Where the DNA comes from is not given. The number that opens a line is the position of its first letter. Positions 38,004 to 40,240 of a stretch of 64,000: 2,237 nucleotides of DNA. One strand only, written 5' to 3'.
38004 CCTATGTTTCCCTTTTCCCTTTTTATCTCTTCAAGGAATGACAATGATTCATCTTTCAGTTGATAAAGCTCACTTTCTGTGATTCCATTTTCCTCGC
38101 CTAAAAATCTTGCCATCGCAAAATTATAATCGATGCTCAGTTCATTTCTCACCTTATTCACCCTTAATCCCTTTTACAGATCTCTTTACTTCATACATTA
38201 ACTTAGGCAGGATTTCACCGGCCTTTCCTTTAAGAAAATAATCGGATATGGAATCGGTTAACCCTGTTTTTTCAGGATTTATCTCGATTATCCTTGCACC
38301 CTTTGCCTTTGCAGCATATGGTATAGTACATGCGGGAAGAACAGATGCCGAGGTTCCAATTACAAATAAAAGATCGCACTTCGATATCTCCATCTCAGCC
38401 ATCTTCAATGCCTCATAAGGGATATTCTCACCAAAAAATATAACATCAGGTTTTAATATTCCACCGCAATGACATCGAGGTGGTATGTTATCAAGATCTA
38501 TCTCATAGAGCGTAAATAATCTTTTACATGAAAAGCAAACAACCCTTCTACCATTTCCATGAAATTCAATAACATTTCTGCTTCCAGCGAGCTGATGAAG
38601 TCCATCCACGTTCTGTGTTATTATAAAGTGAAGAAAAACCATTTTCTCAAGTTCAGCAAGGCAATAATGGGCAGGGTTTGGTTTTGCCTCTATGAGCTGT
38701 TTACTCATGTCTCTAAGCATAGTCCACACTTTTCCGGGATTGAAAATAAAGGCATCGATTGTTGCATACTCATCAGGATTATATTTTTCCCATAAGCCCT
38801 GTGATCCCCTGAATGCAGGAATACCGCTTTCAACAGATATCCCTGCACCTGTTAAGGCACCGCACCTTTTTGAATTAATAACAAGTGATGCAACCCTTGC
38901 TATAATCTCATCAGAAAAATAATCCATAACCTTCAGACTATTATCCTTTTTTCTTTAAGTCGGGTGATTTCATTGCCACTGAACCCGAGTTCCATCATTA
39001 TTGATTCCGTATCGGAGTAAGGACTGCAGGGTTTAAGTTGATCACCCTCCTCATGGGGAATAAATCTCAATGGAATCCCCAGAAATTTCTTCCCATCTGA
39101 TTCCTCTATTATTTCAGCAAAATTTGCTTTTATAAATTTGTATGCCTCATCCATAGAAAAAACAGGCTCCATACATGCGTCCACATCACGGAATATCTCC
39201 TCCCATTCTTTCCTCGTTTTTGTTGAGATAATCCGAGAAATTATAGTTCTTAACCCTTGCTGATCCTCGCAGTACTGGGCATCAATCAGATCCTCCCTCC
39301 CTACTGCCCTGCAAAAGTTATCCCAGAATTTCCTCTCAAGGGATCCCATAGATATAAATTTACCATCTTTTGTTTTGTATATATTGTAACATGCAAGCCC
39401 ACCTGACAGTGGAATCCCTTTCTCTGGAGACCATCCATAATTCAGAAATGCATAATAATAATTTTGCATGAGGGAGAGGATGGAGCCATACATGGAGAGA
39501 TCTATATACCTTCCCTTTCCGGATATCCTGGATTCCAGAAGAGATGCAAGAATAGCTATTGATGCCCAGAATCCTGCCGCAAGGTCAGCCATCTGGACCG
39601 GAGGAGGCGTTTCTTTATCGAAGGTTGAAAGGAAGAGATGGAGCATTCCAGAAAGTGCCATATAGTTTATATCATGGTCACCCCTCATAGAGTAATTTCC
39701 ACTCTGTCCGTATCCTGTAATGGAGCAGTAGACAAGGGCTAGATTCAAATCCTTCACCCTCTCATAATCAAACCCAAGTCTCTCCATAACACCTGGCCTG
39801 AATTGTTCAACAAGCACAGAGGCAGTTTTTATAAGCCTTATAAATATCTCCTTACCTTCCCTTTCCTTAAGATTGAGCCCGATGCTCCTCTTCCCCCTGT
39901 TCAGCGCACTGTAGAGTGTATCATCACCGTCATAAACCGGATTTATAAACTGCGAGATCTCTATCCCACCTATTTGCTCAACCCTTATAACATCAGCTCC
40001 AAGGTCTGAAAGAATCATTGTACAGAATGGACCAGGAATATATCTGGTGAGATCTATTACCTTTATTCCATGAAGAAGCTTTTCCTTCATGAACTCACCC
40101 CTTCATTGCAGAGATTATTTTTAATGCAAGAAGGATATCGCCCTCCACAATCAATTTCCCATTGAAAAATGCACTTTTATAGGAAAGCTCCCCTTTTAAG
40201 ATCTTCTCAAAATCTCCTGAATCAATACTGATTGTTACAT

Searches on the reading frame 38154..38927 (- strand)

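Call 48: search_protein_families(library=pfam, proteins=[window:38154-38927:-], max_evalue=0.000001)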
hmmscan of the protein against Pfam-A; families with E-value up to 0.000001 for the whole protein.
window:38154-38927:- (257 aa): 1 family
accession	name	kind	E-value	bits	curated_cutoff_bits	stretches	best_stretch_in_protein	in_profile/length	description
PF02146.23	SIR2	-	2e-47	161.9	24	1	27-198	1-180/180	Sir2 family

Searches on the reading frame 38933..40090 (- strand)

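Call 49: search_protein_families(library=pfam, proteins=[window:38933-40090:-], max_evalue=0.000001)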
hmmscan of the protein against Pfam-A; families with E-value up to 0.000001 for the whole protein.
window:38933-40090:- (385 aa): 1 family
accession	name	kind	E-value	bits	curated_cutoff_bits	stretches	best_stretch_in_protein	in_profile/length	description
PF02515.22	CoA_transf_3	-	3.9e-87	293.2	23.3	1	6-339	1-344/366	CoA-transferase family III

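Call 71: search_protein_families(library=ncbifam, proteins=[window:38933-40090:-], max_evalue=1e-10)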
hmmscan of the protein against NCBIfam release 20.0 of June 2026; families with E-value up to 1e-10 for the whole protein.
window:38933-40090:- (385 aa): 7 families
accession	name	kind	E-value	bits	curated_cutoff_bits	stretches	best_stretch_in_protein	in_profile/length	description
NF008511.0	PRK11430.1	equivalog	3.5e-52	177.8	522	1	6-346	10-356/381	CoA:oxalate CoA-transferase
NF041294.1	Scnl_mescCoAtase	equivalog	4.1e-51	174.3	700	1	6-326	4-335/381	succinyl-CoA:mesaconate CoA-transferase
NF052585.1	SucGlutTfsCaiB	equivalog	1.2e-50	172.3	750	1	3-297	5-307/394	succinate--glutarate CoA-transferase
NF003809.0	PRK05398.1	subfamily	4.7e-48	163.8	442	1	3-208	2-208/416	formyl-CoA transferase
TIGR03253.1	oxalate_frc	equivalog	4.1e-45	154.2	504.2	1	4-208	2-207/416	formyl-CoA transferase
NF002914.1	PRK03525.1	equivalog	1.8e-29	102.9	413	1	6-383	10-396/400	L-carnitine CoA-transferase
TIGR04253.1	mesacon_CoA_iso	equivalog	1.5e-17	63.7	725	1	5-271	2-266/403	2-methylfumaryl-CoA isomerase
